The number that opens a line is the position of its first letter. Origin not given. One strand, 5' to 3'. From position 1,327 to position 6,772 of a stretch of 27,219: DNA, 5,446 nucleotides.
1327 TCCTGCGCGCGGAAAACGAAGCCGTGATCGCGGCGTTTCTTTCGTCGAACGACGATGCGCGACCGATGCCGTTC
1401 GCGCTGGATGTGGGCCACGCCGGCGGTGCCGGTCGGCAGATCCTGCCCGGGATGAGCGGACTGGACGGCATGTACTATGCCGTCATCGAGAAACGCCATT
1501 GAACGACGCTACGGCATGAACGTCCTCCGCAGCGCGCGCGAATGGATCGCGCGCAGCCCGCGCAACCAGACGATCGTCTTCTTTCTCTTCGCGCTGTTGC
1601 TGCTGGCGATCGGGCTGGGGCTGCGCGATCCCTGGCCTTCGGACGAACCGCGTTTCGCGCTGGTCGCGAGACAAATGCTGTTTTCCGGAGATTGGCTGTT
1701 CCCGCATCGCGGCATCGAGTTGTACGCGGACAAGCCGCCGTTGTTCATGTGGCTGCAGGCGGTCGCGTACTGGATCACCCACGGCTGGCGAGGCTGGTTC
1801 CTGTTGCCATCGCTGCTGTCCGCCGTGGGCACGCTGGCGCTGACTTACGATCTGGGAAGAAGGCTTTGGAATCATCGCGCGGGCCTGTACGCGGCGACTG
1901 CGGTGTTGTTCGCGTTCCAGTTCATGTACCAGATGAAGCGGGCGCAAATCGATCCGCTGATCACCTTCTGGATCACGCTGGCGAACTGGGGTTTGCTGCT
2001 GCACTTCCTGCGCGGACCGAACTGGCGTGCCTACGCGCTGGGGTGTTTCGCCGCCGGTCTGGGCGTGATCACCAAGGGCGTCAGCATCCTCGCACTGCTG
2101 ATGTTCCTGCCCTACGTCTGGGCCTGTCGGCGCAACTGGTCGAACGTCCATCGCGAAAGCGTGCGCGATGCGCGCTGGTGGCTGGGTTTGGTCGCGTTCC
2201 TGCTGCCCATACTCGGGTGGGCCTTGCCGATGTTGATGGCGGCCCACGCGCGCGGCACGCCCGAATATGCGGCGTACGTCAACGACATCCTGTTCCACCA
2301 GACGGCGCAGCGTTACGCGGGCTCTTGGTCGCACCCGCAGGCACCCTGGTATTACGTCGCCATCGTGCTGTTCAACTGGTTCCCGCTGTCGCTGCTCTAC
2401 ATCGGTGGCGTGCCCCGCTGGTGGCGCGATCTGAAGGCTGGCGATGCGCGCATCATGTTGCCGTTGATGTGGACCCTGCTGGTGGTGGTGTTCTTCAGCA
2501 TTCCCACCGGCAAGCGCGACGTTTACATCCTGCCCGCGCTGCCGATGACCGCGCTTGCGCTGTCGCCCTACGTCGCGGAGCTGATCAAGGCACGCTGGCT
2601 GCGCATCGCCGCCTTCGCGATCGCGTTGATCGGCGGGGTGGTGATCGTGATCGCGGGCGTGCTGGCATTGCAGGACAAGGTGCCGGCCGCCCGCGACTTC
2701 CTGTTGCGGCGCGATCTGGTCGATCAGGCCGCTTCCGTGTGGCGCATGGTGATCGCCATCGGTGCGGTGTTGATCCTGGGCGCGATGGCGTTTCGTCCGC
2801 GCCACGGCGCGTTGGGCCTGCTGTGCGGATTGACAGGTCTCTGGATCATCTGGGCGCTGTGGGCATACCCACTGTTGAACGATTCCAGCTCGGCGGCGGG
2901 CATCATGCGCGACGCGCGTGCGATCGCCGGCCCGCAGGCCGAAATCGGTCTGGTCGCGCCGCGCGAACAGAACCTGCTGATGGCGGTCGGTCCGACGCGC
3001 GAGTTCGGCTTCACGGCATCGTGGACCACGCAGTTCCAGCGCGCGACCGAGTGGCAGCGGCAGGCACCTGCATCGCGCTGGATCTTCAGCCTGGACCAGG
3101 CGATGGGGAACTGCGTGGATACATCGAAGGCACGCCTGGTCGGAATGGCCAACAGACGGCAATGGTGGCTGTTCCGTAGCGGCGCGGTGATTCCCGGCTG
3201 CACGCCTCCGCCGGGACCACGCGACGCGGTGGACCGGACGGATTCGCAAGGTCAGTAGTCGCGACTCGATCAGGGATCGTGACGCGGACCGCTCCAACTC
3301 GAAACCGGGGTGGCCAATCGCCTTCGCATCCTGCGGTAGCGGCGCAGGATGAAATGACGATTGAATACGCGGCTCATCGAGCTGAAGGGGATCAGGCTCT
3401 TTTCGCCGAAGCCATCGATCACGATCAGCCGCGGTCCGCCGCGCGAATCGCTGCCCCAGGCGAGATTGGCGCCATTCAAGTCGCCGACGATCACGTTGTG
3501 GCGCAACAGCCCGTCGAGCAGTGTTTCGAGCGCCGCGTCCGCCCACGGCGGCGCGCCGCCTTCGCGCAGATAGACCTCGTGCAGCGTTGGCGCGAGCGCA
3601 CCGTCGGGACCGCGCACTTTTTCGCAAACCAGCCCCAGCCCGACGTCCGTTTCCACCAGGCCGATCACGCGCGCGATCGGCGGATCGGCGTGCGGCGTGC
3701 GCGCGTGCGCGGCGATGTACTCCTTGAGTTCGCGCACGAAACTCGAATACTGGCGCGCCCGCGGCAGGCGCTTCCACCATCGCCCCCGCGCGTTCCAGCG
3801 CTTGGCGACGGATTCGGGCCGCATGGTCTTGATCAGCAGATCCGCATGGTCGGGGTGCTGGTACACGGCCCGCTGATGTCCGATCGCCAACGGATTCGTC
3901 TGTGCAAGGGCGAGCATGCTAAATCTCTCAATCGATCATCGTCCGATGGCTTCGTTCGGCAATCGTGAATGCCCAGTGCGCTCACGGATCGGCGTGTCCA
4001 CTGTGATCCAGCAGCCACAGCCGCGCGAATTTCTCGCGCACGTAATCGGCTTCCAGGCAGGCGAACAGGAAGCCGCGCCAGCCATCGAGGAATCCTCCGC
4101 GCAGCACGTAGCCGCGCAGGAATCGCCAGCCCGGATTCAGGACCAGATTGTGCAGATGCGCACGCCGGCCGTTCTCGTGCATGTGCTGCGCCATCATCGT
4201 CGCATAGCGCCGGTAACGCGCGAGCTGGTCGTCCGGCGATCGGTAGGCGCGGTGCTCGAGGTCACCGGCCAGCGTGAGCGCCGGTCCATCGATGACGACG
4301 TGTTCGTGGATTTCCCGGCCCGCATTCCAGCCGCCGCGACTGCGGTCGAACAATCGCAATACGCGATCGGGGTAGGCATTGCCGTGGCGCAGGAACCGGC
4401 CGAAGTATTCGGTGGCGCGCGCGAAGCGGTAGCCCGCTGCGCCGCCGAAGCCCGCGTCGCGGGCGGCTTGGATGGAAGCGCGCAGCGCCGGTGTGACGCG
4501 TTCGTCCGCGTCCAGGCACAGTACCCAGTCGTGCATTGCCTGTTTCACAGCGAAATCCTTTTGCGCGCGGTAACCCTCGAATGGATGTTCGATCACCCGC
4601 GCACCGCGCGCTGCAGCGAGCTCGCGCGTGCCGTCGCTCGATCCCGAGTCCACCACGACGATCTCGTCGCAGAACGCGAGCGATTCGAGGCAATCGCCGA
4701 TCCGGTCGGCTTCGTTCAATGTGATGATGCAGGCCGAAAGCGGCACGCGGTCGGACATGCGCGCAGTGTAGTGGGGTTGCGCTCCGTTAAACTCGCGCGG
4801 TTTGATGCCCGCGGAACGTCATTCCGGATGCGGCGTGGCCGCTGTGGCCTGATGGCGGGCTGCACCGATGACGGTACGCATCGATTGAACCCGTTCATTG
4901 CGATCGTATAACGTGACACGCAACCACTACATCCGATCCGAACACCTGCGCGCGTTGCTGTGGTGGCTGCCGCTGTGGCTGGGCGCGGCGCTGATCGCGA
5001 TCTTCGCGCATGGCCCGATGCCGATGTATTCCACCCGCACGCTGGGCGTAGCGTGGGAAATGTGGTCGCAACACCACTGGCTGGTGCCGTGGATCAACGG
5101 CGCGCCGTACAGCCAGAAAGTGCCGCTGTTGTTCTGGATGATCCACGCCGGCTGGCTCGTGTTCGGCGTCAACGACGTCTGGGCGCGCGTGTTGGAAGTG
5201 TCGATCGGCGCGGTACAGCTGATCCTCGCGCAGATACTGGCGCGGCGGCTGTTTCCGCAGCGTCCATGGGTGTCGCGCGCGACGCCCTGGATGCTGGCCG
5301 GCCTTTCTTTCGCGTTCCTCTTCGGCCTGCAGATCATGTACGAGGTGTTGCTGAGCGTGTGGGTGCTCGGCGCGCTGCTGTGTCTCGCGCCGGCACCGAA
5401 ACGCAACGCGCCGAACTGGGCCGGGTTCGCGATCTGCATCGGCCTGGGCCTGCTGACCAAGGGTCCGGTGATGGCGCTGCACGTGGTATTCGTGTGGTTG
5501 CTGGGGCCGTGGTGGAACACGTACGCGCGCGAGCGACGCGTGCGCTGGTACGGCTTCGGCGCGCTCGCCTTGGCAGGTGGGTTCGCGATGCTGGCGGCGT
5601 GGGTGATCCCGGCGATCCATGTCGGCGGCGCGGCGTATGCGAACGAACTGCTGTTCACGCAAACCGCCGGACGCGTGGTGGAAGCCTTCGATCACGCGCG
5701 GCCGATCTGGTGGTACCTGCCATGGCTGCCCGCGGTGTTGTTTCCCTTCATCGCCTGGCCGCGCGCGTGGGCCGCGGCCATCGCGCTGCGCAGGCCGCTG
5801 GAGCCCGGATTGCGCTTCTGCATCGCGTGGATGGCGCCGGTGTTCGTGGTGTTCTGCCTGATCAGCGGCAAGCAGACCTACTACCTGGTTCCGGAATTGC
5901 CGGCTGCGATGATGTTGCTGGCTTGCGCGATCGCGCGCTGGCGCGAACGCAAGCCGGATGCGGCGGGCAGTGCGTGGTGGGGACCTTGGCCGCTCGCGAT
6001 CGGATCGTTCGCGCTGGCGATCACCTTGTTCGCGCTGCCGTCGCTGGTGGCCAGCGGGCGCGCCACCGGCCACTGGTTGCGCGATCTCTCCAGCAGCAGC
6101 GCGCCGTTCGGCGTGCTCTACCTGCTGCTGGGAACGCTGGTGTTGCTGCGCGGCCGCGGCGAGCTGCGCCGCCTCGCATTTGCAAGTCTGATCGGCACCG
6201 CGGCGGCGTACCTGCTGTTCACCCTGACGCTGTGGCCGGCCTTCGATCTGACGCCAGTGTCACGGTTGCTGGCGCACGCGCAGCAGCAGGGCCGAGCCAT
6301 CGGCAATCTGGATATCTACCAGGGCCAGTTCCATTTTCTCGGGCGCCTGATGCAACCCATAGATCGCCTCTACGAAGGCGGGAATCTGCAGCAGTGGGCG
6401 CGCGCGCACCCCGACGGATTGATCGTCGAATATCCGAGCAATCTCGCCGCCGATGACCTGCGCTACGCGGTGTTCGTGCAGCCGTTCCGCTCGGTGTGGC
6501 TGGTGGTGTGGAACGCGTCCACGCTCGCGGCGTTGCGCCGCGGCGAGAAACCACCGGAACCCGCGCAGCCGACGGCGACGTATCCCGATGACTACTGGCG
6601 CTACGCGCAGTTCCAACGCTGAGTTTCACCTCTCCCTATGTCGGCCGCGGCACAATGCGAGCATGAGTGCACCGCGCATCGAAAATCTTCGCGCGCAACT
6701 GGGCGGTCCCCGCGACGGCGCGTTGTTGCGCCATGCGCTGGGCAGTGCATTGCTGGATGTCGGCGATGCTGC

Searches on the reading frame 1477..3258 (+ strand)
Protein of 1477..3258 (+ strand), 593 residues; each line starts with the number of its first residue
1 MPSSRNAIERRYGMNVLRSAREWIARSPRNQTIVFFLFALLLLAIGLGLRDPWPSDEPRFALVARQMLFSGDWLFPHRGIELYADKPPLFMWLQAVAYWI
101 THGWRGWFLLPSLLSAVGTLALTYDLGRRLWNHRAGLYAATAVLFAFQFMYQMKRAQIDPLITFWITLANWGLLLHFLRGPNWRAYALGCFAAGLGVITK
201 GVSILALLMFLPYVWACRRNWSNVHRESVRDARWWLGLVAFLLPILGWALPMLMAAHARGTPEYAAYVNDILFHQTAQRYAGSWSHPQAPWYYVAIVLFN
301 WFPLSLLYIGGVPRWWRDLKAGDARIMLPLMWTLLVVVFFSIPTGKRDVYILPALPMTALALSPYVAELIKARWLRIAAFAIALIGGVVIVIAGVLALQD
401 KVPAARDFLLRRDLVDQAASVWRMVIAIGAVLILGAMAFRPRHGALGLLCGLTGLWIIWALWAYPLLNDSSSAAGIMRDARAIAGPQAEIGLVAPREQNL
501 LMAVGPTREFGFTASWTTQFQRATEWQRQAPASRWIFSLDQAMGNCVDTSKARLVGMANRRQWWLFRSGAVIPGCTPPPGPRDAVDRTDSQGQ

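Call 31: search_protein_families(library=pfam, proteins=[window:1477-3258:+], max_evalue=0.00001)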
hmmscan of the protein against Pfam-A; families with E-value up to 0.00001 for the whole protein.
window:1477-3258:+ (593 aa): 2 families
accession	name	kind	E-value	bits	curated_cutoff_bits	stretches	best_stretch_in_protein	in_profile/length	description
PF13231.12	PMT_2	-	1.7e-10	41.8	26.1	1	85-243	1-152/160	Dolichyl-phosphate-mannose-protein mannosyltransferase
PF02366.24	PMT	-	4.5e-07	30.1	22.7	1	34-250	7-232/245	Dolichyl-phosphate-mannose-protein mannosyltransferase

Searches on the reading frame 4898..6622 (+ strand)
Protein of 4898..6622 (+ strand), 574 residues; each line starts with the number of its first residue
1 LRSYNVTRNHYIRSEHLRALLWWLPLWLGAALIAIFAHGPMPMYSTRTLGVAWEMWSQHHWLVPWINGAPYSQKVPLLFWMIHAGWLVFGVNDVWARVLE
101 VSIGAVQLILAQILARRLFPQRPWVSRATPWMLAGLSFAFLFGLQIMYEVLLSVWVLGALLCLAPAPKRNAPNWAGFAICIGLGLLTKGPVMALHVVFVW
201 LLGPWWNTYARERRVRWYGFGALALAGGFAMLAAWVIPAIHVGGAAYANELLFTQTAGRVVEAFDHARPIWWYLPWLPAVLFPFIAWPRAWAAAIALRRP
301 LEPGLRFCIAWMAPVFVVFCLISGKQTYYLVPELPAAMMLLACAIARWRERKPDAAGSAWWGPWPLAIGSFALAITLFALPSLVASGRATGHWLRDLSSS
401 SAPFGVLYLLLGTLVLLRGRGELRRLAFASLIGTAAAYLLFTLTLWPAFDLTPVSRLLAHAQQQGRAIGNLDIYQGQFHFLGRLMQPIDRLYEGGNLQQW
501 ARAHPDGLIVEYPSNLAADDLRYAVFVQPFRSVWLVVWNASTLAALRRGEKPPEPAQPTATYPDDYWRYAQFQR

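Call 31: search_protein_families(library=pfam, proteins=[window:4898-6622:+], max_evalue=0.00001)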
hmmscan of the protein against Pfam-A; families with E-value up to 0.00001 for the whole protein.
window:4898-6622:+ (574 aa): 1 family
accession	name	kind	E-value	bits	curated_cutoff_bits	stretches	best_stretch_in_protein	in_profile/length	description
PF13231.12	PMT_2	-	4.1e-07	30.8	26.1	1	75-225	3-151/160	Dolichyl-phosphate-mannose-protein mannosyltransferase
